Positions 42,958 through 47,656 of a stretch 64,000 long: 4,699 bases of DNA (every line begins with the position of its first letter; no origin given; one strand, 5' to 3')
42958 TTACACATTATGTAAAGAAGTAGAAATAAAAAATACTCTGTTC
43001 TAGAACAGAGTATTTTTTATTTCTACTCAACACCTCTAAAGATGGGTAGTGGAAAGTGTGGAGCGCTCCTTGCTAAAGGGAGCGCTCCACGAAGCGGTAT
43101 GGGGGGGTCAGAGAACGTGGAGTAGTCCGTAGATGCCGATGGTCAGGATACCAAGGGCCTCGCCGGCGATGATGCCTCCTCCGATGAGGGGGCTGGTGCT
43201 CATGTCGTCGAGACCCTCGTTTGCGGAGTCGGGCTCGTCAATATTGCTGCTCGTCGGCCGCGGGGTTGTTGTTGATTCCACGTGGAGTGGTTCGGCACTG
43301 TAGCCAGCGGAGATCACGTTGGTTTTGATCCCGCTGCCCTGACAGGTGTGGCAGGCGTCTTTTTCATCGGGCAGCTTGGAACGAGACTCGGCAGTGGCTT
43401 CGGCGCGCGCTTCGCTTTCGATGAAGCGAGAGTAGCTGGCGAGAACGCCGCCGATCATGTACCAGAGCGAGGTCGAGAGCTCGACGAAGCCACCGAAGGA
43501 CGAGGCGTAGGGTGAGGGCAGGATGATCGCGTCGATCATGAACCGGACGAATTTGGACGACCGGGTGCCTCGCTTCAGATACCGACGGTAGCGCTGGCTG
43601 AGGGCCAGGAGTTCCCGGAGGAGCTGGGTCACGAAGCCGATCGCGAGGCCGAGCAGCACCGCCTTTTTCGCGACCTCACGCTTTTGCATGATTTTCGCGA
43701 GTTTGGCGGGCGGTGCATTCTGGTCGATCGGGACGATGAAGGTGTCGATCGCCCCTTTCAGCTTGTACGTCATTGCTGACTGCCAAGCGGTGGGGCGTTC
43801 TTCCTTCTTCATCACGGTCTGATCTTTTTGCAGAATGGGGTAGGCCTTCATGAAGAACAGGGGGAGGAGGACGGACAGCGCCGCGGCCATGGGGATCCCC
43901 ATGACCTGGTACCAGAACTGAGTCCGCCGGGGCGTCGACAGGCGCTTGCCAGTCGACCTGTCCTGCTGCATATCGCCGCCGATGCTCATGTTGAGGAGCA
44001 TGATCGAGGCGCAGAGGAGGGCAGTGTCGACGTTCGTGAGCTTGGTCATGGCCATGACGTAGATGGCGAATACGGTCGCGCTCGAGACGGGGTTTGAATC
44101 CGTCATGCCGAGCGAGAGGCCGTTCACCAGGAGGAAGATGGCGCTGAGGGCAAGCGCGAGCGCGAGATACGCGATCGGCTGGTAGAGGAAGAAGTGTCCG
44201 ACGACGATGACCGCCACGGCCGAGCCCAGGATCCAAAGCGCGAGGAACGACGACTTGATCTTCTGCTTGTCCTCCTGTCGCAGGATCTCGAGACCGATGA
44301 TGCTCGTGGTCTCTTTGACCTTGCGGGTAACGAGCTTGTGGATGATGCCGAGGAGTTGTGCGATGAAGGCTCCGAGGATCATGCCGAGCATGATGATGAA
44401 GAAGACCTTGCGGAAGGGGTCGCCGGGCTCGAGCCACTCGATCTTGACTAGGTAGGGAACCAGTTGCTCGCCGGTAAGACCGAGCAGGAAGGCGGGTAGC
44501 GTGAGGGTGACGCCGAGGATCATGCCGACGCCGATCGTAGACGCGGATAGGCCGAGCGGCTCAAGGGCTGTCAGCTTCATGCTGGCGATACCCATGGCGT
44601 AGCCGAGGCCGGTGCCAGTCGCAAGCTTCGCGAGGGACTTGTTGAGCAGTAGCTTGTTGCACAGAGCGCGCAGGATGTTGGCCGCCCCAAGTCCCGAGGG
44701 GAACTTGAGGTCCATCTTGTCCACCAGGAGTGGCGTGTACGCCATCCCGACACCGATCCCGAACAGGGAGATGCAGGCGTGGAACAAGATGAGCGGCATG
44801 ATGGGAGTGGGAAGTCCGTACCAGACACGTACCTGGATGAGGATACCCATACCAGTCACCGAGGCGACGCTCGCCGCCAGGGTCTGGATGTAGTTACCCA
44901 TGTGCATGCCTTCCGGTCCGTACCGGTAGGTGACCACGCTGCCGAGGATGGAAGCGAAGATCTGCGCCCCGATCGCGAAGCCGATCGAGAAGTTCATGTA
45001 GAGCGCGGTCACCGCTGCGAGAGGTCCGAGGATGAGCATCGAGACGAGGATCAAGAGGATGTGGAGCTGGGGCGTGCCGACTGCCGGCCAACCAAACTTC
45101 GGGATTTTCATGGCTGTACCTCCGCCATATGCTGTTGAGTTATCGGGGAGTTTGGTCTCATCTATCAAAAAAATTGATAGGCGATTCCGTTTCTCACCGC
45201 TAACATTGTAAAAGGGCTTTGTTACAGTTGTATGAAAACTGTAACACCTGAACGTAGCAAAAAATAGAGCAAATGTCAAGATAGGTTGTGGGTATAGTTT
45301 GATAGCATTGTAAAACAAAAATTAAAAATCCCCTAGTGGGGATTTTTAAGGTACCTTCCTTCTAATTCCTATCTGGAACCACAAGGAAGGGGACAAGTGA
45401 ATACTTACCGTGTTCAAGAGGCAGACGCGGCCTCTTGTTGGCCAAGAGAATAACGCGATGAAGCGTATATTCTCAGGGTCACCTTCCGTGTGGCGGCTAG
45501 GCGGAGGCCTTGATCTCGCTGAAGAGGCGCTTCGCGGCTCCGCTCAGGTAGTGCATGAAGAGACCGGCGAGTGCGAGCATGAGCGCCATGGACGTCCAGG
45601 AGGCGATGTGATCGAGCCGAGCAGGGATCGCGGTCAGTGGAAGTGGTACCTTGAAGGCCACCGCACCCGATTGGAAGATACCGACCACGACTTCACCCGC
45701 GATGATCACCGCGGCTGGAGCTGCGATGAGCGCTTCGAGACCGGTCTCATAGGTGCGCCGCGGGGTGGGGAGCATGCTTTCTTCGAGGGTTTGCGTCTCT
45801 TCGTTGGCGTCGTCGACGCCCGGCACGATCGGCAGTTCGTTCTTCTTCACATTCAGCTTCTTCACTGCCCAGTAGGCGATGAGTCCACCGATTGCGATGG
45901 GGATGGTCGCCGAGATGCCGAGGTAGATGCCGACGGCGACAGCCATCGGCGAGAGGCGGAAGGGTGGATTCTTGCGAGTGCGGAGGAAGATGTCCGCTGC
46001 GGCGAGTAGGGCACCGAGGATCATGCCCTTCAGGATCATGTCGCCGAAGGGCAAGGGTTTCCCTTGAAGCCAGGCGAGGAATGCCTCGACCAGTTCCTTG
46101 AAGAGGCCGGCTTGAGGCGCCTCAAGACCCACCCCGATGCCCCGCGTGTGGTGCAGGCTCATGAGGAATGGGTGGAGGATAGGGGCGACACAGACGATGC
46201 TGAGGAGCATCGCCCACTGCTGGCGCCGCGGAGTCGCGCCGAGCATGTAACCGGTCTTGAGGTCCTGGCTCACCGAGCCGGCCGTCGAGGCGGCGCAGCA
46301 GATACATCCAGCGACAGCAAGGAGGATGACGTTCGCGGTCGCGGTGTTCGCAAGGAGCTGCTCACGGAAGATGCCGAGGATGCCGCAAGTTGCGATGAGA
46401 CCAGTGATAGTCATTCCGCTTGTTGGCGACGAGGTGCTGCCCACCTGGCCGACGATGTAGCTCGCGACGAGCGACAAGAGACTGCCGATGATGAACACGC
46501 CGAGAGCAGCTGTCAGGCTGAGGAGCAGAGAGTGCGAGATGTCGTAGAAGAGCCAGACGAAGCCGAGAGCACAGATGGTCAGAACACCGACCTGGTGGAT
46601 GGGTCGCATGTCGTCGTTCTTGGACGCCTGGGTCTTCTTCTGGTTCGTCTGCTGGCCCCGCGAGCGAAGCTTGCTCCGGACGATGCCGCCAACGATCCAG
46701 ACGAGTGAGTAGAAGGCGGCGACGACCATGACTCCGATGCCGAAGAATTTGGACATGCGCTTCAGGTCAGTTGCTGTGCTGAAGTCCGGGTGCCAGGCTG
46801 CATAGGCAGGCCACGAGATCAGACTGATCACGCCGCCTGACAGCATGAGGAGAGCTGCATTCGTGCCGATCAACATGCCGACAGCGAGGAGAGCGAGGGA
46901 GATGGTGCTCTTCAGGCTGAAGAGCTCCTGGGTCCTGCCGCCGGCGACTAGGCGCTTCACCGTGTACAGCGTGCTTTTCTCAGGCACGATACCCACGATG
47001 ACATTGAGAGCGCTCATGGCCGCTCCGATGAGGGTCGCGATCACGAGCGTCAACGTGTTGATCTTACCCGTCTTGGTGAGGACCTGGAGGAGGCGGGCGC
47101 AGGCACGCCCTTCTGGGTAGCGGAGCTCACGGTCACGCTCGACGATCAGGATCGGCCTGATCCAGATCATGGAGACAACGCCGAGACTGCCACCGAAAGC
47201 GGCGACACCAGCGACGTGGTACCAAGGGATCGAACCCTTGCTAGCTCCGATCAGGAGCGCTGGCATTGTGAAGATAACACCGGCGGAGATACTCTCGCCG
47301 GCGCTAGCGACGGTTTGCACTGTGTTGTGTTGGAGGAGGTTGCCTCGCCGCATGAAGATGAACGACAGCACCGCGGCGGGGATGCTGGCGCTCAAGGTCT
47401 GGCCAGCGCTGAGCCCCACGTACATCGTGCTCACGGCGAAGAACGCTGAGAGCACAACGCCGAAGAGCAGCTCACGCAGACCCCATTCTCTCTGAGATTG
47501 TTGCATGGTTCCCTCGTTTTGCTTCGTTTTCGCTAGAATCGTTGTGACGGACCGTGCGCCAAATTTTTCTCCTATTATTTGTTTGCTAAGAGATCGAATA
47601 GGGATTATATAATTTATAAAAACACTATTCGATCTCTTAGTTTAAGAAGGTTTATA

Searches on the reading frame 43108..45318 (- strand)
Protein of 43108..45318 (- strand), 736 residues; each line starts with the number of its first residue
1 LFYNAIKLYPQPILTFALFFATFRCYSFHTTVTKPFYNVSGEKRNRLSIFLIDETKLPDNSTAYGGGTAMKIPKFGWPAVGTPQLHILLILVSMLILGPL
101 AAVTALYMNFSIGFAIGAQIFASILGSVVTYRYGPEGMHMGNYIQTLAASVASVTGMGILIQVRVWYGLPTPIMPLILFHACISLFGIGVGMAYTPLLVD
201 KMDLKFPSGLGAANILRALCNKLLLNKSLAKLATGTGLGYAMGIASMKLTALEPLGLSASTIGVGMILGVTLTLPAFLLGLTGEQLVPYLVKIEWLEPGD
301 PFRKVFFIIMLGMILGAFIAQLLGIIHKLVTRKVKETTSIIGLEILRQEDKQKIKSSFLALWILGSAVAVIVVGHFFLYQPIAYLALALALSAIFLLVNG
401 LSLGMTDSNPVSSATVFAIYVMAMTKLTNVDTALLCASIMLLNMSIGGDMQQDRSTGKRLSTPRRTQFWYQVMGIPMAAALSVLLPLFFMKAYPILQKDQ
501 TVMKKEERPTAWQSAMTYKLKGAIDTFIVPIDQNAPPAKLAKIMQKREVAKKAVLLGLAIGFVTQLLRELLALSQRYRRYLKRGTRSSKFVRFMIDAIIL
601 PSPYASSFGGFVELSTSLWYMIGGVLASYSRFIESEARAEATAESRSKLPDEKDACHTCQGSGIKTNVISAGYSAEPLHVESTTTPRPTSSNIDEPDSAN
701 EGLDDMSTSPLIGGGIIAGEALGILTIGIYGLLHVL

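Call 76: search_protein_families(library=pfam, proteins=[window:43108-45318:-], max_evalue=0.001)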
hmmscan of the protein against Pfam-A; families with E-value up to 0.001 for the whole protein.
window:43108-45318:- (736 aa): 1 family
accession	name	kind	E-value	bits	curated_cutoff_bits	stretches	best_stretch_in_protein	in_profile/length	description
PF03169.20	OPT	-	4.5e-26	92.1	25.8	1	95-632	11-590/623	OPT oligopeptide transporter protein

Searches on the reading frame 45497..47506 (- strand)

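Call 76: search_protein_families(library=pfam, proteins=[window:45497-47506:-], max_evalue=0.001)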
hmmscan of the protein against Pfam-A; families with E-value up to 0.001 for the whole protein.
window:45497-47506:- (669 aa): 2 families
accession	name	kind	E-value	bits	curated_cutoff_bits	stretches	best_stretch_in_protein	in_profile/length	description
PF03169.20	OPT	-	5.5e-60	204.1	25.8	1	8-612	2-619/623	OPT oligopeptide transporter protein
PF07214.17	DUF1418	-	0.0003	21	22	0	226-298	23-93/94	Protein of unknown function (DUF1418)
